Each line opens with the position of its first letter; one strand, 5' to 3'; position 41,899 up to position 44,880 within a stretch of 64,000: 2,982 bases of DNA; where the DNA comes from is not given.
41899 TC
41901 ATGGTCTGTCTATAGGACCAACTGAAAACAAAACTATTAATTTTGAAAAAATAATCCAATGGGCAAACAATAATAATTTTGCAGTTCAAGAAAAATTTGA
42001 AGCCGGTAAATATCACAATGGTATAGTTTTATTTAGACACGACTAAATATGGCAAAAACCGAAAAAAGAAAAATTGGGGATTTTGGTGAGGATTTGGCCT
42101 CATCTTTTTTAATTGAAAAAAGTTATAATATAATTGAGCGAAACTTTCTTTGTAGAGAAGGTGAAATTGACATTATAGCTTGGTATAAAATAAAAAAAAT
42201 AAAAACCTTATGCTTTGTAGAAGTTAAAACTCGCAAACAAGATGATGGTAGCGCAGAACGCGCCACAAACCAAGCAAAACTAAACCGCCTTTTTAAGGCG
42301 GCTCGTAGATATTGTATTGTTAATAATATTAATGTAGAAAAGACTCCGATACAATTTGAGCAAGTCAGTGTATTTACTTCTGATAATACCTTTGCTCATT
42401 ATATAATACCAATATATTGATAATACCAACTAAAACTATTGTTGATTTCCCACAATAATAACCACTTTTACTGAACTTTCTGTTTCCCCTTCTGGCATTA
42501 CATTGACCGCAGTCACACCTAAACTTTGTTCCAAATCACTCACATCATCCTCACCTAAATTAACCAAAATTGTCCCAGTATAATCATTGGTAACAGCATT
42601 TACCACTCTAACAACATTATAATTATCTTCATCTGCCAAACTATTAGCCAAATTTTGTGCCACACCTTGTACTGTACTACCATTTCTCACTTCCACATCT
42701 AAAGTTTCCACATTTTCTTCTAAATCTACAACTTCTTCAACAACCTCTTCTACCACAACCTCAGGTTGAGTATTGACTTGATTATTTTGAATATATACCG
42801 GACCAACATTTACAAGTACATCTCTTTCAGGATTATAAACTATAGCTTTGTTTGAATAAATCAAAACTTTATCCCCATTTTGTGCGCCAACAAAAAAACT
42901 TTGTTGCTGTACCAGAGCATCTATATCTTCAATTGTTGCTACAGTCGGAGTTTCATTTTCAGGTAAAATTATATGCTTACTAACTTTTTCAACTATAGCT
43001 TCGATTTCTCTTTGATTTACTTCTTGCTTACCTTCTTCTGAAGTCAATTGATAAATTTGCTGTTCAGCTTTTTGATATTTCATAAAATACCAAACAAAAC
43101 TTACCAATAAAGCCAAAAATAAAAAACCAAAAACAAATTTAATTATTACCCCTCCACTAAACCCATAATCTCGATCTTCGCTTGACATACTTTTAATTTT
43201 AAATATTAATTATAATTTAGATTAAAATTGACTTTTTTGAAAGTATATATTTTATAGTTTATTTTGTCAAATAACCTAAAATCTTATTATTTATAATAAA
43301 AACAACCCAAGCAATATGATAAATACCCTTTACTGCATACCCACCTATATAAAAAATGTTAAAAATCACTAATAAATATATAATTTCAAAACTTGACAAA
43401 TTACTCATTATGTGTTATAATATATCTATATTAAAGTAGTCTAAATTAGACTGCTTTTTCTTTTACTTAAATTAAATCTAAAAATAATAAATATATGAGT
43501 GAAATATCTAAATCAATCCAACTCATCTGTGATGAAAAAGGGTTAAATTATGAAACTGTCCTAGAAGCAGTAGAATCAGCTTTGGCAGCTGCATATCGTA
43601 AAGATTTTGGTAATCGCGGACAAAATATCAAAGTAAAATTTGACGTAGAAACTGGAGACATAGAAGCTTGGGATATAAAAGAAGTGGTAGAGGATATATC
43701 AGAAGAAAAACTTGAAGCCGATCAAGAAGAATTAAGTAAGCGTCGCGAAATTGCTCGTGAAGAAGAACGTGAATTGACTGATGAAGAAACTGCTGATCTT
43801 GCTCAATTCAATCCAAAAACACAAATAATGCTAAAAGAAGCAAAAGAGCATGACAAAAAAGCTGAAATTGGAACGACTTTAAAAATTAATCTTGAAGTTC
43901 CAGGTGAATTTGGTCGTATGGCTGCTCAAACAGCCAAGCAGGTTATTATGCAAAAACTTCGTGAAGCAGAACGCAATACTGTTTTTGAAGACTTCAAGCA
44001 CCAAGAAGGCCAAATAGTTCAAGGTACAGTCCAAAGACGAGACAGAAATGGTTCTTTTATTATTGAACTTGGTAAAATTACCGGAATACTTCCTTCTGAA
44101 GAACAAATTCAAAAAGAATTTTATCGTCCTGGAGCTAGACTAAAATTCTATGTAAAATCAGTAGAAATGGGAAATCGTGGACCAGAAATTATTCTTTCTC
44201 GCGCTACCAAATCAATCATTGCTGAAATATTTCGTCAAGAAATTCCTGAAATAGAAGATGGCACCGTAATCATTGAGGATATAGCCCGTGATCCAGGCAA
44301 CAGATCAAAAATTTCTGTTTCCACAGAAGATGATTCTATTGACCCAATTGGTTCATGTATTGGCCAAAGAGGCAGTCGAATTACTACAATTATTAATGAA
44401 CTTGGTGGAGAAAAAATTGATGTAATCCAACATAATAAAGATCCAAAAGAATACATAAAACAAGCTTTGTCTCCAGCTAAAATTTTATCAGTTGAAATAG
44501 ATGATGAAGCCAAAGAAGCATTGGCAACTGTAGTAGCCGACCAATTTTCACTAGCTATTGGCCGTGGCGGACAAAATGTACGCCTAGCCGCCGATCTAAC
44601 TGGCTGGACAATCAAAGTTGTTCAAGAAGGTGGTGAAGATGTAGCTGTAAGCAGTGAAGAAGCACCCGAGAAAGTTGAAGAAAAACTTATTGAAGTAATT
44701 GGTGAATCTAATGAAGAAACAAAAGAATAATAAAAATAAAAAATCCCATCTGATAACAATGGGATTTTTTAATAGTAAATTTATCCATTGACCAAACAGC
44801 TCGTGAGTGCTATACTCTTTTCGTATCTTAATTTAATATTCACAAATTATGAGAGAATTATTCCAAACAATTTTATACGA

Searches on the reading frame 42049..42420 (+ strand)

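Call 6: search_protein_families(library=pfam, proteins=[window:42049-42420:+], max_evalue=0.01)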
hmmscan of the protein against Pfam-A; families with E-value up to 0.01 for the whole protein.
window:42049-42420:+ (123 aa): 2 families
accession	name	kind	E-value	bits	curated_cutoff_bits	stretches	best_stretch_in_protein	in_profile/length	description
PF02021.23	UPF0102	-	4.2e-22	78.7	23.6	1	13-97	1-72/80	Uncharacterised protein family UPF0102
PF01939.22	NucS_C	-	0.0098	16.3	24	0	21-65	15-56/124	Endonuclease NucS C-terminal domain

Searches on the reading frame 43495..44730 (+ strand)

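Call 6: search_protein_families(library=pfam, proteins=[window:43495-44730:+], max_evalue=0.01)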
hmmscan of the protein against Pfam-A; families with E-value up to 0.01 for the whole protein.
window:43495-44730:+ (411 aa): 7 families
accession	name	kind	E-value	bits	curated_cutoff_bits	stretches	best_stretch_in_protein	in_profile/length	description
PF08529.16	NusA_N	-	6e-33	114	23.8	1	3-161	1-119/119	NusA N-terminal domain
PF13184.12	KH_5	-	1.3e-26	92.9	27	1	267-335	1-69/69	NusA-like KH domain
PF00575.29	S1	-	1.4e-06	29.1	22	1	168-229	1-68/74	S1 RNA binding domain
PF00013.35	KH_1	-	1.7e-05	25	21.5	0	349-400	9-49/66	KH domain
PF07650.23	KH_2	-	9.4e-05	22.6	22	1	319-365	4-50/78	KH domain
PF23095.1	KH_NusA_C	-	0.0014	19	34.2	1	346-390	5-51/59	Transcription termination/antitermination protein NusA, KH domain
PF04950.18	RIBIOP_C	-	0.0019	18.2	25.8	1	67-178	6-120/291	40S ribosome biogenesis protein Tsr1 and BMS1 C-terminal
